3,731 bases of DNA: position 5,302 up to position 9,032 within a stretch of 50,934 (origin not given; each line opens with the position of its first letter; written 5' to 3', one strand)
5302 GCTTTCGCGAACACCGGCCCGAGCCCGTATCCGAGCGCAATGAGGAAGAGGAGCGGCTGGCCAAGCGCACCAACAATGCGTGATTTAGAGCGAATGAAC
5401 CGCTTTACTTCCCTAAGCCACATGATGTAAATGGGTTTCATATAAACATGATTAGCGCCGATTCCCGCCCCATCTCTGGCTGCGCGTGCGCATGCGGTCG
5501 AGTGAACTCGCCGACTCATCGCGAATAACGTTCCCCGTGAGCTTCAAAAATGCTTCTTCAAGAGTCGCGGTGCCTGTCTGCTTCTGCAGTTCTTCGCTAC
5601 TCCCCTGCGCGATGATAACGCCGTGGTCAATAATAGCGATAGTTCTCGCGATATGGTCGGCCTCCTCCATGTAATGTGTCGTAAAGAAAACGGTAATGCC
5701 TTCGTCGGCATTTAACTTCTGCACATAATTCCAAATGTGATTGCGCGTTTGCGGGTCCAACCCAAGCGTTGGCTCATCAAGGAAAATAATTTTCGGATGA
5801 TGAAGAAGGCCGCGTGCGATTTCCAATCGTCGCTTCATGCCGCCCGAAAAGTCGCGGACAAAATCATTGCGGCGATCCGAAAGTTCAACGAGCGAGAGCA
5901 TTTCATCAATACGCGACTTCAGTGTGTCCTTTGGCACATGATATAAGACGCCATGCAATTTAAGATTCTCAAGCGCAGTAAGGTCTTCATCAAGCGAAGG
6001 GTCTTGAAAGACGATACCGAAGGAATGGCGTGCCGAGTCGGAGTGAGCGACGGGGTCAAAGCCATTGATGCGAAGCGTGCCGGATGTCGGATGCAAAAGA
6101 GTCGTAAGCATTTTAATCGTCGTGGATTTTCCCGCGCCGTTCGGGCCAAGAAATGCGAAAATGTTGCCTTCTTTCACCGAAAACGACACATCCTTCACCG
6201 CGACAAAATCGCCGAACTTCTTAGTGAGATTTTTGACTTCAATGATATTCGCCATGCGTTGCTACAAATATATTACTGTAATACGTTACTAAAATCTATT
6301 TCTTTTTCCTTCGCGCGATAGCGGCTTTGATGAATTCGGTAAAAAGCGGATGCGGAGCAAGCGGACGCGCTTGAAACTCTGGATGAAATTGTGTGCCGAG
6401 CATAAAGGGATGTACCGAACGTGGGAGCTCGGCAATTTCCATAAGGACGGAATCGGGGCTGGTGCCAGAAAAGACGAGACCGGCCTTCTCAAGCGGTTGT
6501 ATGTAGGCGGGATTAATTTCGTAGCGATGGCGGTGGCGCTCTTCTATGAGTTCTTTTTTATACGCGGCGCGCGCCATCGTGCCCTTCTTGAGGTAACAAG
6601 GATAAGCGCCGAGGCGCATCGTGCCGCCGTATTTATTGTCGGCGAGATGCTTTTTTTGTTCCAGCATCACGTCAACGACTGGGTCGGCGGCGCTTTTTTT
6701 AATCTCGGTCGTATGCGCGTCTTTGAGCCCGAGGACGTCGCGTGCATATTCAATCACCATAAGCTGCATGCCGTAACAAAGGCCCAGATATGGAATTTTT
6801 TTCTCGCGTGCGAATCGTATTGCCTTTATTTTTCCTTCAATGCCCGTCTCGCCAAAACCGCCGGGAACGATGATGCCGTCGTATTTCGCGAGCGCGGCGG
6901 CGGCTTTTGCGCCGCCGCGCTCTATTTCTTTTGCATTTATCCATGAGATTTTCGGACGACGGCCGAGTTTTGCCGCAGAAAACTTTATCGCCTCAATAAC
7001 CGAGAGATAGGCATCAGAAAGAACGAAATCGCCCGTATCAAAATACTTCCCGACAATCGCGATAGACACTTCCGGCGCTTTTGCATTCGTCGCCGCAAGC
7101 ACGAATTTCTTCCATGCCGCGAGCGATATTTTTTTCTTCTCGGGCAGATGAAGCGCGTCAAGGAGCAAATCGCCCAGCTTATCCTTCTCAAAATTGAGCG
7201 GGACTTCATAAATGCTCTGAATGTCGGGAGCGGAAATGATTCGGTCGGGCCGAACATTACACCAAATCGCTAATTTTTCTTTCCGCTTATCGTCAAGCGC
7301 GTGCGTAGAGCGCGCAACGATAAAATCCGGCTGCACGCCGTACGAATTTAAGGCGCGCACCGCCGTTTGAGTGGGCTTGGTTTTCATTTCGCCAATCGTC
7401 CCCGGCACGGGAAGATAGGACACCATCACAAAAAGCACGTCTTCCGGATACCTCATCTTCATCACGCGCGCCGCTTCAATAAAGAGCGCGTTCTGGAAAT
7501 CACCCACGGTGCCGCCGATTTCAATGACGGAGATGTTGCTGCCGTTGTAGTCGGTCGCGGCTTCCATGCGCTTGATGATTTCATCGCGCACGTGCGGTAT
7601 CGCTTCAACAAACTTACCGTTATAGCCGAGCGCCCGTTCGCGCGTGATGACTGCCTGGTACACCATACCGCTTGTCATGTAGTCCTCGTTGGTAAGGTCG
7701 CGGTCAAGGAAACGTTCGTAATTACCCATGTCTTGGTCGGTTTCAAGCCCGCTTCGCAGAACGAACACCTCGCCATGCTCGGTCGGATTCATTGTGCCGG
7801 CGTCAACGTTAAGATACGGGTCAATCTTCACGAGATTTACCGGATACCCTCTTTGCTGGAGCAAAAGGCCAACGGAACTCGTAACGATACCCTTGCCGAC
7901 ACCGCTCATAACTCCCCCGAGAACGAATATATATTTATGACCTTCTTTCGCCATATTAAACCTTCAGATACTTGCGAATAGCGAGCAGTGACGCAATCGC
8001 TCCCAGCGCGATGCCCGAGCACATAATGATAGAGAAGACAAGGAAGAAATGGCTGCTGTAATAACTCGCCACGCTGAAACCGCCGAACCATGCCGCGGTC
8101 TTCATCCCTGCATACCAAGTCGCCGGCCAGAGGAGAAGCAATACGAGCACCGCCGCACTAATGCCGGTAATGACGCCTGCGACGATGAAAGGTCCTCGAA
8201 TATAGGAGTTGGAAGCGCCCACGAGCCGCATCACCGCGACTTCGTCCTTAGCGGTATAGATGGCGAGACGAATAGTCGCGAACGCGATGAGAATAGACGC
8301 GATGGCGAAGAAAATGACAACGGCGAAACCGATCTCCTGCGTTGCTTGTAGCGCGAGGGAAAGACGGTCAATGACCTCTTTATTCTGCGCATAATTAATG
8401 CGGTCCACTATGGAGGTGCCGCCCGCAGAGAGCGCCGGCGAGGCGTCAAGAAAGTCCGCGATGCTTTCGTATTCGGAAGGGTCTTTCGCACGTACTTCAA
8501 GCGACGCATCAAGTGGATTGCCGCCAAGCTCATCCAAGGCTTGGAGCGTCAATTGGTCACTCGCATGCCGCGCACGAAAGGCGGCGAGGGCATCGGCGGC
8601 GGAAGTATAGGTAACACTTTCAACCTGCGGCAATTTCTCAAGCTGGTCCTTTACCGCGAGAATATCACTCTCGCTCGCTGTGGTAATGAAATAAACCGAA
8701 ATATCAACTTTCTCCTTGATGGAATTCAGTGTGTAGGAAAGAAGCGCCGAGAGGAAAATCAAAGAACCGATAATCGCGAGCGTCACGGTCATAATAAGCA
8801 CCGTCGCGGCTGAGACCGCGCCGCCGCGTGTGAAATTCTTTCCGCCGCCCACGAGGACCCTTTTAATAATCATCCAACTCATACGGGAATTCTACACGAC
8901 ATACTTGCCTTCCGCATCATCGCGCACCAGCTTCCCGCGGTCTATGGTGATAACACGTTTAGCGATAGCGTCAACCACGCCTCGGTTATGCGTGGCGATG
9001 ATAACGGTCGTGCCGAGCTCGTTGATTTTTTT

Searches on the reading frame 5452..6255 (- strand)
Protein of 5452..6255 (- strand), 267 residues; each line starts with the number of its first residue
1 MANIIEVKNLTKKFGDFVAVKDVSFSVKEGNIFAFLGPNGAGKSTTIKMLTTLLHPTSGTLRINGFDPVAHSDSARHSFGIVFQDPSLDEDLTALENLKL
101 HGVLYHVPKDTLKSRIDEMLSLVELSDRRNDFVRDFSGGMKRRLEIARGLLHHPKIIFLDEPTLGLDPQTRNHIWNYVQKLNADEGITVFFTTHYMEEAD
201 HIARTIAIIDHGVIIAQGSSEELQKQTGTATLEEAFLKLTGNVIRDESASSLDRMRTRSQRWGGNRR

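Call 11: search_protein_families(library=pfam, proteins=[window:5452-6255:-], max_evalue=0.001)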
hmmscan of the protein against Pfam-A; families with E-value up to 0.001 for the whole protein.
window:5452-6255:- (267 aa): 5 families
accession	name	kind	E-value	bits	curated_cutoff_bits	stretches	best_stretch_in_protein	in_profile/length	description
PF00005.33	ABC_tran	-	2e-35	122.8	25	1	20-163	1-136/137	ABC transporter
PF13304.12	AAA_21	-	2.1e-11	44.9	27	1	119-194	221-298/304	AAA domain, putative AbiEii toxin, Type IV TA system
PF13175.12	AAA_15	-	1.2e-05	25.5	32.1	0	20-57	14-50/374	AAA ATPase domain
PF13555.12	AAA_29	-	3.4e-05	24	27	1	21-64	15-55/61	P-loop containing region of AAA domain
PF13476.12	AAA_23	-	0.00011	23.4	27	1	21-62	11-51/201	AAA domain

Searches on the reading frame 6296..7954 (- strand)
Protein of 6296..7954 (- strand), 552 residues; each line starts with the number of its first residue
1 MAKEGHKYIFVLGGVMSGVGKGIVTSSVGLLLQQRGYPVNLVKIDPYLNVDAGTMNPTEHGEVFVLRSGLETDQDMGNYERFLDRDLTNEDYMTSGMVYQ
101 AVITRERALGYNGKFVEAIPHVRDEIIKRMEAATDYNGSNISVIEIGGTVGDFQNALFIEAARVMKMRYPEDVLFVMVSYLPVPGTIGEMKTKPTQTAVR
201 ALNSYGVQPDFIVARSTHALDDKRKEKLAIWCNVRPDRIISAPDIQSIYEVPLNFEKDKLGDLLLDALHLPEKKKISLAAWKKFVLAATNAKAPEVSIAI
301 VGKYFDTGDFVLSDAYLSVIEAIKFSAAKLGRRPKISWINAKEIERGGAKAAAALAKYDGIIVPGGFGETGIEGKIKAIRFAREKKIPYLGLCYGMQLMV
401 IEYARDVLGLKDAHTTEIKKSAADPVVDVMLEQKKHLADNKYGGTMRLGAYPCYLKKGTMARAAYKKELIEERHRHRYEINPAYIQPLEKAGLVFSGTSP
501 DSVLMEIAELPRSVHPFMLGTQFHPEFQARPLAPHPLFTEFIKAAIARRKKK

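Call 5: search_protein_families(library=pfam, proteins=[window:6296-7954:-], max_evalue=0.001)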
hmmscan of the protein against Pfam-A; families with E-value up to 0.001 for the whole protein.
window:6296-7954:- (552 aa): 4 families
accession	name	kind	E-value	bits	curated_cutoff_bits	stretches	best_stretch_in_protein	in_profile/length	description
PF06418.20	CTP_synth_N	-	2.8e-100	335.5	26.1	1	7-270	1-265/265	CTP synthase N-terminus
PF00117.34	GATase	-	4.9e-37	127.9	22.8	1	312-543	2-189/190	Glutamine amidotransferase class-I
PF07722.19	Peptidase_C26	-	5.6e-05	23.4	20.5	1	377-526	96-219/219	Peptidase C26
PF01656.29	CbiA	-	0.00042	20.7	25.4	0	15-104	6-54/125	CobQ/CobB/MinD/ParA nucleotide binding domain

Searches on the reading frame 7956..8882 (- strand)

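Call 11: search_protein_families(library=pfam, proteins=[window:7956-8882:-], max_evalue=0.001)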
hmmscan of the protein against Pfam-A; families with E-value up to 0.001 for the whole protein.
window:7956-8882:- (308 aa): 2 families
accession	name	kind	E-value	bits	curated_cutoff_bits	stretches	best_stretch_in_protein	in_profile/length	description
PF18075.7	FtsX_ECD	-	8.9e-17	61.9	23.5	1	59-147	1-89/96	FtsX extracellular domain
PF02687.27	FtsX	-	6.2e-09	36.4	25.5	1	187-307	2-117/120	FtsX-like permease C-terminal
